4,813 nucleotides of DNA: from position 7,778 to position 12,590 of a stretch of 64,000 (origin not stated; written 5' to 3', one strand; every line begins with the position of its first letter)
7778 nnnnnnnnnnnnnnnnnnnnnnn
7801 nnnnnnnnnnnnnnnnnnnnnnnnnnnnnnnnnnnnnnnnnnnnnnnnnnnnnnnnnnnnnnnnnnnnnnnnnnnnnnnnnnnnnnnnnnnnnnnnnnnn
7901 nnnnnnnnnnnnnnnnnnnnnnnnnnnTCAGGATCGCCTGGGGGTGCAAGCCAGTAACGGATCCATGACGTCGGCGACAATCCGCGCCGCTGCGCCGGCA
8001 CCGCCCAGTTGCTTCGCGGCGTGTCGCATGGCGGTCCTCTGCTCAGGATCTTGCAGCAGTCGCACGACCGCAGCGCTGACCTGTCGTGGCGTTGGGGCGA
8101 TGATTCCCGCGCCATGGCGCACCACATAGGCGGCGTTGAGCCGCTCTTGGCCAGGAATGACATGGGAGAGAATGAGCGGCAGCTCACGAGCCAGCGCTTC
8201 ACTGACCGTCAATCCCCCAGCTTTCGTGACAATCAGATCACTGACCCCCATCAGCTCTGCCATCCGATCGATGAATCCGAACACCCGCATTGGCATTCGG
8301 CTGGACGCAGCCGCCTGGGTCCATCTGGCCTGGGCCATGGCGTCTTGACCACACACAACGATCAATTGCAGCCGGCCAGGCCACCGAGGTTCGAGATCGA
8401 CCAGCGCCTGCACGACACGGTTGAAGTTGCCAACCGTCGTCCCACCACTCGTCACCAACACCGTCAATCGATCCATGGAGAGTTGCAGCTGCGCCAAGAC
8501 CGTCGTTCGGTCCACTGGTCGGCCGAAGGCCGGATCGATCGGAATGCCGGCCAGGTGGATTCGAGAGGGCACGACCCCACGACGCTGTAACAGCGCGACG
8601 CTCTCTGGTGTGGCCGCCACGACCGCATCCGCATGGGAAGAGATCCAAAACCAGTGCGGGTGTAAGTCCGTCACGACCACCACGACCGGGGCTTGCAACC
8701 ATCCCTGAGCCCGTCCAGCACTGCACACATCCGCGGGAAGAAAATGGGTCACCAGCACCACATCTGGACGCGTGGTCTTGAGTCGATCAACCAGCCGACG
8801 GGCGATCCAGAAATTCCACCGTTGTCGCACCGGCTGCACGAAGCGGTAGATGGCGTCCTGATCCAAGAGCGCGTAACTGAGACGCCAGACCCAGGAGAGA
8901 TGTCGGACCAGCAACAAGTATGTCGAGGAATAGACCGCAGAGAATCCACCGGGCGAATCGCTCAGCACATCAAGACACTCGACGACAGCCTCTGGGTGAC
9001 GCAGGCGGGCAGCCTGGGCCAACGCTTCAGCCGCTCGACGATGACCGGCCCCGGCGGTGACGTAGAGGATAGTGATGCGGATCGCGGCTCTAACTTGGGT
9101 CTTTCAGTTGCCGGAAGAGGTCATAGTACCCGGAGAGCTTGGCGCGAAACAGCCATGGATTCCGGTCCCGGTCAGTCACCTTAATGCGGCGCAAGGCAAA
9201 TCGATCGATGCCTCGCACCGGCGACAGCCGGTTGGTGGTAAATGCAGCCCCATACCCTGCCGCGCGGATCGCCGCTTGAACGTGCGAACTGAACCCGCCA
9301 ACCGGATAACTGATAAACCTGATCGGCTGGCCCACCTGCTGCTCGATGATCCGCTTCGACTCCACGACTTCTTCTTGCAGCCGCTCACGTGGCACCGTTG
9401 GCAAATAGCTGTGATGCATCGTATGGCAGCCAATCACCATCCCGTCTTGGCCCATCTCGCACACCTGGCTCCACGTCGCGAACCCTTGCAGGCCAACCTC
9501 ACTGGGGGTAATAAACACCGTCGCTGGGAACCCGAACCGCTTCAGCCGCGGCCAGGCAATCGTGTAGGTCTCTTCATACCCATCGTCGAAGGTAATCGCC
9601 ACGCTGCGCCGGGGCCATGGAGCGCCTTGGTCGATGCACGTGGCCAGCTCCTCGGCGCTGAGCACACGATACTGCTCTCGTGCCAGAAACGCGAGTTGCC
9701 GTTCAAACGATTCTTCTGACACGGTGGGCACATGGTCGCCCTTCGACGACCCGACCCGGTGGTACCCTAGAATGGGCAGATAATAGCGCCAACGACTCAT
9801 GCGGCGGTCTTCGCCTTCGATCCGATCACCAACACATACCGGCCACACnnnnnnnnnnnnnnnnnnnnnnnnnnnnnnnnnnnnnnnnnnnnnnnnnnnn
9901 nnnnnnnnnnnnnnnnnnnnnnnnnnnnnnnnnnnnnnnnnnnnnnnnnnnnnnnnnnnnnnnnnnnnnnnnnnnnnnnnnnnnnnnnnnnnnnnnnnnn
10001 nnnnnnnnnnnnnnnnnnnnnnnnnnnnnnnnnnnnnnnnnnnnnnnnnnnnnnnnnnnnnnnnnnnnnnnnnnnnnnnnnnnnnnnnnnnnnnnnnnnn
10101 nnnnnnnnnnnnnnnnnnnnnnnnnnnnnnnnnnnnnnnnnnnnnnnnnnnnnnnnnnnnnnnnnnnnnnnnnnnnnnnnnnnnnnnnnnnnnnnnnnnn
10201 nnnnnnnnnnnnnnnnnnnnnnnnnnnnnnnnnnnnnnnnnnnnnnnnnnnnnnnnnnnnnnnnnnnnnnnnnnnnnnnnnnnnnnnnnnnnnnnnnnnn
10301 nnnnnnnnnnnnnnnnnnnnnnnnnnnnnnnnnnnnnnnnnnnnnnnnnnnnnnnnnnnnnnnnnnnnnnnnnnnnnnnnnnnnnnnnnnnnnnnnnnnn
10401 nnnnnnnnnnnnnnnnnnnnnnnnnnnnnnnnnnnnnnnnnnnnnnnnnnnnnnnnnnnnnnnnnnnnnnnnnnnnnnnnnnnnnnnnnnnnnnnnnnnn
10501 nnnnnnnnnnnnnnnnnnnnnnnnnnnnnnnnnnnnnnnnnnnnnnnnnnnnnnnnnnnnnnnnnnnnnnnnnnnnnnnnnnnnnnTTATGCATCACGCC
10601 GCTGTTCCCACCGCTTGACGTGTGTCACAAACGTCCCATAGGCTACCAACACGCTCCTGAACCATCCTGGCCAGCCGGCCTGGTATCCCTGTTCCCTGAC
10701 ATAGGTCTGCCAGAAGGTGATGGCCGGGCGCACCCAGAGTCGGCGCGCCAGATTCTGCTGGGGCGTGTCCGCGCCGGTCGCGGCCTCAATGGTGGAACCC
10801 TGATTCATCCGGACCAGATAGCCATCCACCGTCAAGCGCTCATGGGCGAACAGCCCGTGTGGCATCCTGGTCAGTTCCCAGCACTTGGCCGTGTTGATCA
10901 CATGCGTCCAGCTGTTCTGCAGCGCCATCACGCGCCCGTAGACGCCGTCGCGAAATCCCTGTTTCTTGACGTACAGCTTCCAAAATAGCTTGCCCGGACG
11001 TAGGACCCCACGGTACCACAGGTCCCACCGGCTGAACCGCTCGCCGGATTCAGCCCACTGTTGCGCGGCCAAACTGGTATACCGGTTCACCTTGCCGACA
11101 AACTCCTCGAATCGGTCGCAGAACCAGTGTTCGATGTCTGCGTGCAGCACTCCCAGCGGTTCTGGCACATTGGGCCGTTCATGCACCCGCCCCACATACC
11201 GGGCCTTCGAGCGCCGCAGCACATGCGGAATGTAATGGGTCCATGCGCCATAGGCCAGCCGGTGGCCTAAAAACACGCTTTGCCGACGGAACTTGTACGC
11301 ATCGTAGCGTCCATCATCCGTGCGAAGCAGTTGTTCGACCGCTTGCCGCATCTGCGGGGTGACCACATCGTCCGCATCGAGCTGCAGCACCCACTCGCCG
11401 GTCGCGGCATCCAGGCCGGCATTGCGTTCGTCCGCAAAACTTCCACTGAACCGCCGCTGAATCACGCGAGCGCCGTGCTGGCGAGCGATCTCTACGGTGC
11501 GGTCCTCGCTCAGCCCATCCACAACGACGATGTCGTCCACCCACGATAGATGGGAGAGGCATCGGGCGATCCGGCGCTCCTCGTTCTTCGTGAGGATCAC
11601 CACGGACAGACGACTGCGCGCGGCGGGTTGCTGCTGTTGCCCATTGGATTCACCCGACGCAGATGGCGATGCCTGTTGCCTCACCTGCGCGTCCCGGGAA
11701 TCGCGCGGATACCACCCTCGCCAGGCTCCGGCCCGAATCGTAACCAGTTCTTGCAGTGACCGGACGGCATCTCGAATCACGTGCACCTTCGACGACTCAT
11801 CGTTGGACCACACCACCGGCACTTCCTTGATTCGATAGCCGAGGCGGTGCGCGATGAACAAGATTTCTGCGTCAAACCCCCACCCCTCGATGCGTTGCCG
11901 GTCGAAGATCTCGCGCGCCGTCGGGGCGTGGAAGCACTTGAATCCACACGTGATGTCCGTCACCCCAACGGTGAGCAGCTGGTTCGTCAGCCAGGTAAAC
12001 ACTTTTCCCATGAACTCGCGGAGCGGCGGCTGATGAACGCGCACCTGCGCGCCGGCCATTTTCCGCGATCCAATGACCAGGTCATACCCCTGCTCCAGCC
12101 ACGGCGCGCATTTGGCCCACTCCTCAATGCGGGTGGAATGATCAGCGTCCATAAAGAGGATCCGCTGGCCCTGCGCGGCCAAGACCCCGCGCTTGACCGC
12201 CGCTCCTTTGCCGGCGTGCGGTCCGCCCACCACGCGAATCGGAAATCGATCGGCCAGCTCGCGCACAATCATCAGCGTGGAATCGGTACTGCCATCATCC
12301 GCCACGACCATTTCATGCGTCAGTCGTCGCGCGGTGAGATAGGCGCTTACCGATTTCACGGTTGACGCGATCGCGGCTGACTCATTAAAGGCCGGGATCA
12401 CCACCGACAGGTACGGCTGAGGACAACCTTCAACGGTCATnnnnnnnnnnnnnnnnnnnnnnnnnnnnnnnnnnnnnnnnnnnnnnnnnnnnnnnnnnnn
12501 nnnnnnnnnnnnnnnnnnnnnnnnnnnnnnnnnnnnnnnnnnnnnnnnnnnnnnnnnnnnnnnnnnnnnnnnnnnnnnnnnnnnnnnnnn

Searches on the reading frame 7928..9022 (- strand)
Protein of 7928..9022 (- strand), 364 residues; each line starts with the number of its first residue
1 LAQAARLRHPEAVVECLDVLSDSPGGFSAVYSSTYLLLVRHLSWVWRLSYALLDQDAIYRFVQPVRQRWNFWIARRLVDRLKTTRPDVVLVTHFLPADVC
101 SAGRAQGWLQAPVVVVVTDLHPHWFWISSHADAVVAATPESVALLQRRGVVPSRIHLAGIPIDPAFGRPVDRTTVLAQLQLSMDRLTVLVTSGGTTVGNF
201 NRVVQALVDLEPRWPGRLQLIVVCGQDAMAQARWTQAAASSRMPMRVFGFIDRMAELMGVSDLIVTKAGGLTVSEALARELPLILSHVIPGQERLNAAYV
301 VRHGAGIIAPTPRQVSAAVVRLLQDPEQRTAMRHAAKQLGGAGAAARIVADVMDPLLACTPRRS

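Call 71: search_protein_families(library=pfam, proteins=[window:7928-9022:-], max_evalue=0.0001)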
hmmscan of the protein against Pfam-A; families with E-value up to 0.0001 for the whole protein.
window:7928-9022:- (364 aa): 6 families
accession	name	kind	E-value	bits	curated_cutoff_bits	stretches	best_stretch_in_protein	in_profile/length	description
PF06925.17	MGDG_synth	-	7.4e-20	72.1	25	1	14-162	22-169/169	Monogalactosyldiacylglycerol (MGDG) synthase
PF04101.22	Glyco_tran_28_C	-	4.6e-17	63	22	1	187-344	1-162/166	Glycosyltransferase family 28 C-terminal domain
PF00534.26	Glycos_transf_1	-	5.5e-09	36.2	26.4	1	179-338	9-171/172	Glycosyl transferases group 1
PF13439.12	Glyco_transf_4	-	1.8e-06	28.6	28.5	1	59-164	46-168/170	Glycosyltransferase Family 4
PF13692.12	Glyco_trans_1_4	-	1.2e-05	26.1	27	1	204-325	21-142/142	Glycosyl transferases group 1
PF02350.25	Epimerase_2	-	3e-05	23.5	30.6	1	127-350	119-344/347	UDP-N-acetylglucosamine 2-epimerase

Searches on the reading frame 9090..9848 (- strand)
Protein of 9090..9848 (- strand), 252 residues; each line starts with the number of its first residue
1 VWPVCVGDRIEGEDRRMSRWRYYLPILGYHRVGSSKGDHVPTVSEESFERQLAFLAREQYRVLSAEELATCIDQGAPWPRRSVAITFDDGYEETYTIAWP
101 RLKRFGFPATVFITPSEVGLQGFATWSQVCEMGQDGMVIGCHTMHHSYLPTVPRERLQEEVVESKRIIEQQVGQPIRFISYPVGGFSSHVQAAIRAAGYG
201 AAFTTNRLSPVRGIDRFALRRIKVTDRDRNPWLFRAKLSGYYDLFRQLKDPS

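Call 71: search_protein_families(library=pfam, proteins=[window:9090-9848:-], max_evalue=0.0001)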
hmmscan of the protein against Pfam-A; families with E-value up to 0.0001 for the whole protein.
window:9090-9848:- (252 aa): 1 family
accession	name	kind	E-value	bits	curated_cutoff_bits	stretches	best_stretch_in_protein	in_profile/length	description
PF01522.26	Polysacc_deac_1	-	1.6e-26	93.1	23.1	1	79-200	5-122/124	Polysaccharide deacetylase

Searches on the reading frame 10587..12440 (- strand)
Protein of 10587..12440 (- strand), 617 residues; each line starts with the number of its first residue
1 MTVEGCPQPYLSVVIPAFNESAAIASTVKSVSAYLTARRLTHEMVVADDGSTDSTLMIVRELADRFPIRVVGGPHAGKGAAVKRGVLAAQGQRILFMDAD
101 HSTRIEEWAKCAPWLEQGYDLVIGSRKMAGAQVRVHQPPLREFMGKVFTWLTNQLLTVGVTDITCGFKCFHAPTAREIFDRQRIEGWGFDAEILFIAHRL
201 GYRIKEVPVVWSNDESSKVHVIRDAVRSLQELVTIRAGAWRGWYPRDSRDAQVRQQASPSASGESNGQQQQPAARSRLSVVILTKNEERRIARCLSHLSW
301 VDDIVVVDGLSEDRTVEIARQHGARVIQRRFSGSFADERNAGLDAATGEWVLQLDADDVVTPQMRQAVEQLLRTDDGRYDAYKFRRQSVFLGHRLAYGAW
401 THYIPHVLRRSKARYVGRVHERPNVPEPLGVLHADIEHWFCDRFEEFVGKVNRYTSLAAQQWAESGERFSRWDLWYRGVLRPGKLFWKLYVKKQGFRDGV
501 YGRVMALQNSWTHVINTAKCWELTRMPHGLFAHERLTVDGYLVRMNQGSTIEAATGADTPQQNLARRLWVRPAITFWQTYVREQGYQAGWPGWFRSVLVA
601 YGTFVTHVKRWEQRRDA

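Call 71: search_protein_families(library=pfam, proteins=[window:10587-12440:-], max_evalue=0.0001)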
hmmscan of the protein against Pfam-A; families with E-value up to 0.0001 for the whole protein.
window:10587-12440:- (617 aa): 4 families
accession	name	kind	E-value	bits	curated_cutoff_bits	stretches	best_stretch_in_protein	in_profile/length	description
PF00535.33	Glycos_transf_2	-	5.1e-47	160.4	23.3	2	12-172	1-161/168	Glycosyl transferase family 2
PF13641.12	Glyco_tranf_2_3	-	9.8e-16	58.9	27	1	9-100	2-96/230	Glycosyltransferase like family 2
PF13704.12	Glyco_tranf_2_4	-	2.8e-08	34.6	27.5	0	285-361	1-85/98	Glycosyl transferase family 2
PF10111.15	Glyco_tranf_2_2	-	4.8e-08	33.3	27.3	0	12-110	1-101/276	Glycosyltransferase like family 2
